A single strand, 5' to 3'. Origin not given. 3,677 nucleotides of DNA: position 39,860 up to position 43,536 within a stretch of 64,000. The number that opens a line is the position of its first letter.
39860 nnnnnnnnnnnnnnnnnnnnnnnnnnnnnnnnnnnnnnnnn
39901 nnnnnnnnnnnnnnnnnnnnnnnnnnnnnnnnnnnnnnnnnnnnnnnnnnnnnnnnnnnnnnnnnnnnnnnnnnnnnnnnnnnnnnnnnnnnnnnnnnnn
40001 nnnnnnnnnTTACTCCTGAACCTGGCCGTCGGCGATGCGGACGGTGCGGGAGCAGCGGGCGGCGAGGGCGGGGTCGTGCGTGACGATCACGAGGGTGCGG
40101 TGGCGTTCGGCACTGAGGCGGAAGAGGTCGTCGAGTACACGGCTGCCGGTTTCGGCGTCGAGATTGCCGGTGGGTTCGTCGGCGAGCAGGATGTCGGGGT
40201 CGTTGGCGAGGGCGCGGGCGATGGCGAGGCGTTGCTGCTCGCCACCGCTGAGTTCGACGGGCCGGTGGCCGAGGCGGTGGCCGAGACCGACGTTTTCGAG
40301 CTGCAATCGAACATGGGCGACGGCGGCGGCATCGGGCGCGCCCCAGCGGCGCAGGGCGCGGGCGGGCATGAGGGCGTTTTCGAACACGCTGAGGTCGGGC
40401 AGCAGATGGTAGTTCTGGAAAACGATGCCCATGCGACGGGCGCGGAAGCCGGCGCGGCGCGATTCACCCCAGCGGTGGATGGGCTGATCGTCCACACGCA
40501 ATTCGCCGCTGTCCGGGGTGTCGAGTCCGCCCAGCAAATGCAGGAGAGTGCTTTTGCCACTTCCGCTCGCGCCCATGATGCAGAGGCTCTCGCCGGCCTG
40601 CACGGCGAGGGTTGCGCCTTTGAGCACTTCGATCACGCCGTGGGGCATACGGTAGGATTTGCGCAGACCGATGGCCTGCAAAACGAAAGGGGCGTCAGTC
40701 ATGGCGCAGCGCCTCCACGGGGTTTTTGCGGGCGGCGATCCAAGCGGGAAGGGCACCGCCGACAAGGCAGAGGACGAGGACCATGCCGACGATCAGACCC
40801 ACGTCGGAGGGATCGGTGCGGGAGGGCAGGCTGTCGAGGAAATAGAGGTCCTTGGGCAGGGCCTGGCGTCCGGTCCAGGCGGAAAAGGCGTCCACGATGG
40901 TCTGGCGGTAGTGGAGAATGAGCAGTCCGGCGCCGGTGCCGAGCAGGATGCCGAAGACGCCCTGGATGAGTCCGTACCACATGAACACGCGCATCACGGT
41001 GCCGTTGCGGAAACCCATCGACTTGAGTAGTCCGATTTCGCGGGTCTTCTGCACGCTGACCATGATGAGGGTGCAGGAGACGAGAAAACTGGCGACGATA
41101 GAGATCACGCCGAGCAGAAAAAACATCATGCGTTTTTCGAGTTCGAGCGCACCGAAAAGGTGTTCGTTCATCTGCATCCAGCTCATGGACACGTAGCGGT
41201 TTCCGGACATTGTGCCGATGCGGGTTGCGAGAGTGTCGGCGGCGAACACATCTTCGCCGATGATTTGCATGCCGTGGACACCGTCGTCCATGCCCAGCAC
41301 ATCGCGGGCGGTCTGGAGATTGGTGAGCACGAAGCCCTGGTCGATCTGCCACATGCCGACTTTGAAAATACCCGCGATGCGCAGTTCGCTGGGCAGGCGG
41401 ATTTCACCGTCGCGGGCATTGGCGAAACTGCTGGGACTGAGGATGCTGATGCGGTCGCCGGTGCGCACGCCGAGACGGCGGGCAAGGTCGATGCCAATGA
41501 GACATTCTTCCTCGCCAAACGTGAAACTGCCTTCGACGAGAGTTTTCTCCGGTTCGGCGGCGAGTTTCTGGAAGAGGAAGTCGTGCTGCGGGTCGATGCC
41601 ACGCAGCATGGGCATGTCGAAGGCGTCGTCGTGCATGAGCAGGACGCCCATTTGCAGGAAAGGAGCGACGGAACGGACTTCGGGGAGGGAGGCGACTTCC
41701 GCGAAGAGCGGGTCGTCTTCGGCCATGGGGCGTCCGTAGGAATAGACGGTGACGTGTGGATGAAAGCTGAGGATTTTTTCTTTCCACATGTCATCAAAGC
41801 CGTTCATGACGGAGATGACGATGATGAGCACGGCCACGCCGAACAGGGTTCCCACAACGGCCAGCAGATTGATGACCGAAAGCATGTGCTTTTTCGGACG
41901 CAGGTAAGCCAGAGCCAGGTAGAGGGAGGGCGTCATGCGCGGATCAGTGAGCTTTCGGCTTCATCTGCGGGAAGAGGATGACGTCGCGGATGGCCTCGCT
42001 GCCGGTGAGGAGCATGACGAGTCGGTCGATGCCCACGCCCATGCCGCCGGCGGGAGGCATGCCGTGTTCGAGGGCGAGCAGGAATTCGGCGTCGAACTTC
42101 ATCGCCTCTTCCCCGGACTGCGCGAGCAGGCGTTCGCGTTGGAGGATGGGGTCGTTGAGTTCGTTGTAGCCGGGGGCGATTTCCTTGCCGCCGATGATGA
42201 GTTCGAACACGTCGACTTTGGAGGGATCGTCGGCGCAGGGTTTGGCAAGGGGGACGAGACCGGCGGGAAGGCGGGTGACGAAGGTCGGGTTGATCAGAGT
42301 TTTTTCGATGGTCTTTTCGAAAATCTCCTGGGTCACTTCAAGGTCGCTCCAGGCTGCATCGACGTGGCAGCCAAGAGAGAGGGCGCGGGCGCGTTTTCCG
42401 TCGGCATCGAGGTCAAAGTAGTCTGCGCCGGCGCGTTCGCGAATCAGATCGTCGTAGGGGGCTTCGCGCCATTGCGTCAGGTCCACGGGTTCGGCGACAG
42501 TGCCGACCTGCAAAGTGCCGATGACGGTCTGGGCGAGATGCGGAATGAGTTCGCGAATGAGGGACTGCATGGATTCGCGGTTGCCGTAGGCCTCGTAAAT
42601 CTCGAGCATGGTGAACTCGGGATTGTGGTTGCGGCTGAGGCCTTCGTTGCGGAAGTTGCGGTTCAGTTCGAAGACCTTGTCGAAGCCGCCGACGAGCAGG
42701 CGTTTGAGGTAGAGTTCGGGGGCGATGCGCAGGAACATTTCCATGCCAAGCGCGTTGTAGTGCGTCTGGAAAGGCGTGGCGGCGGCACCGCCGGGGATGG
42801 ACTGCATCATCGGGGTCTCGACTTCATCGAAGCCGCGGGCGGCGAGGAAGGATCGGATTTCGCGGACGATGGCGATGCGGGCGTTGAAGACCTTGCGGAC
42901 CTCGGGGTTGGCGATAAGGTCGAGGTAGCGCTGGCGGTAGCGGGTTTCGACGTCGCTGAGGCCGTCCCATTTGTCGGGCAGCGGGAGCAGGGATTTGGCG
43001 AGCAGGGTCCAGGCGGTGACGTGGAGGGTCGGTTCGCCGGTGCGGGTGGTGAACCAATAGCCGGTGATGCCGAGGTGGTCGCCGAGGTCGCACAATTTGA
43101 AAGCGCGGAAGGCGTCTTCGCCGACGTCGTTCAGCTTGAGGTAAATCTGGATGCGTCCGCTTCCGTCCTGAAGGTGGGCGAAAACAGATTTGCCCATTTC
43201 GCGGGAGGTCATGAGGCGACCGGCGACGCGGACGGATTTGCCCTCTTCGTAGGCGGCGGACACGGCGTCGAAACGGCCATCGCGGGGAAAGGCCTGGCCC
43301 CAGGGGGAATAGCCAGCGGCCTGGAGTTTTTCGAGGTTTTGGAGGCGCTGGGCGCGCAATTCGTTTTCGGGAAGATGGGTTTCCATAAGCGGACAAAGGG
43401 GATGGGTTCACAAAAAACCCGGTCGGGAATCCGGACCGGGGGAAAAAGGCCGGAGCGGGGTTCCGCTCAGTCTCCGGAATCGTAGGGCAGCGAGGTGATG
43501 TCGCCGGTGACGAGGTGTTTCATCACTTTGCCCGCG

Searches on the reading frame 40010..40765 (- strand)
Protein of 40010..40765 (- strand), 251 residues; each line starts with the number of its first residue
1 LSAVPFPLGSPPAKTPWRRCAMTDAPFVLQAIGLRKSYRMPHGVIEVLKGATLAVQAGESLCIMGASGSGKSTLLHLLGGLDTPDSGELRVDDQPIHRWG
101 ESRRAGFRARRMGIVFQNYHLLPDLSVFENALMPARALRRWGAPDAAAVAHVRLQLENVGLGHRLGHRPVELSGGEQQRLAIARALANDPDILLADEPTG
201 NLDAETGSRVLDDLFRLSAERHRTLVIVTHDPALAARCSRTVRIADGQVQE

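Call 67: search_protein_families(library=pfam, proteins=[window:40010-40765:-], max_evalue=0.00001)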
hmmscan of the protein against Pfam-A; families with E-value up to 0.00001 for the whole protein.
window:40010-40765:- (251 aa): 2 families
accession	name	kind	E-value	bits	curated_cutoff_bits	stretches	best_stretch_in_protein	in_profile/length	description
PF00005.33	ABC_tran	-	4.3e-34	118.5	25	1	48-199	1-136/137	ABC transporter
PF13304.12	AAA_21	-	6.7e-07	30.1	27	0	169-234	235-302/304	AAA domain, putative AbiEii toxin, Type IV TA system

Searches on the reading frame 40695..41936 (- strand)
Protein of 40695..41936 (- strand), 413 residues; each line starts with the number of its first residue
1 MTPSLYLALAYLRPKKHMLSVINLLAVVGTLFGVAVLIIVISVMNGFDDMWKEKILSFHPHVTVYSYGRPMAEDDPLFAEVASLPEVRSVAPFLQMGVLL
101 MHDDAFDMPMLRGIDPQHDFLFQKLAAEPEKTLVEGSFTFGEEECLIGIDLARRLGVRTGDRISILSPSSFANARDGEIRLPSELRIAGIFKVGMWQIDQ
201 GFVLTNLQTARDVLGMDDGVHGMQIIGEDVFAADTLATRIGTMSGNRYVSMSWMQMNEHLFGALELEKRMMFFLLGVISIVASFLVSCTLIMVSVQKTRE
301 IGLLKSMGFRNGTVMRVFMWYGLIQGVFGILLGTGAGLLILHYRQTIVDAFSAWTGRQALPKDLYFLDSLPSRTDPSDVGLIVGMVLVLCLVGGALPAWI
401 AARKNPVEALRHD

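Call 67: search_protein_families(library=pfam, proteins=[window:40695-41936:-], max_evalue=0.00001)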
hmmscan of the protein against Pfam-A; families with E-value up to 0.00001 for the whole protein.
window:40695-41936:- (413 aa): 2 families
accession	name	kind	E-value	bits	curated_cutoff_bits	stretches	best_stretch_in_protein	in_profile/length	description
PF02687.27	FtsX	-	1.6e-17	64.1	25.5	1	273-406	2-120/120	FtsX-like permease C-terminal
PF12704.14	MacB_PCD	-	4e-13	50.6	27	1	24-222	2-186/207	MacB-like periplasmic core domain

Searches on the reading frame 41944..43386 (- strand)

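Call 67: search_protein_families(library=pfam, proteins=[window:41944-43386:-], max_evalue=0.00001)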
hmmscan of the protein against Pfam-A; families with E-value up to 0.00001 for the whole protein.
window:41944-43386:- (480 aa): 2 families
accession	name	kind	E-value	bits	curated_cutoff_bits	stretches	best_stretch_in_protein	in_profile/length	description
PF00152.25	tRNA-synt_2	-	1.6e-81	274.2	25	1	146-476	2-308/308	tRNA synthetases class II (D, K and N)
PF01336.31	tRNA_anti-codon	-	1e-14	54.6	27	1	52-129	1-75/75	OB-fold nucleic acid binding domain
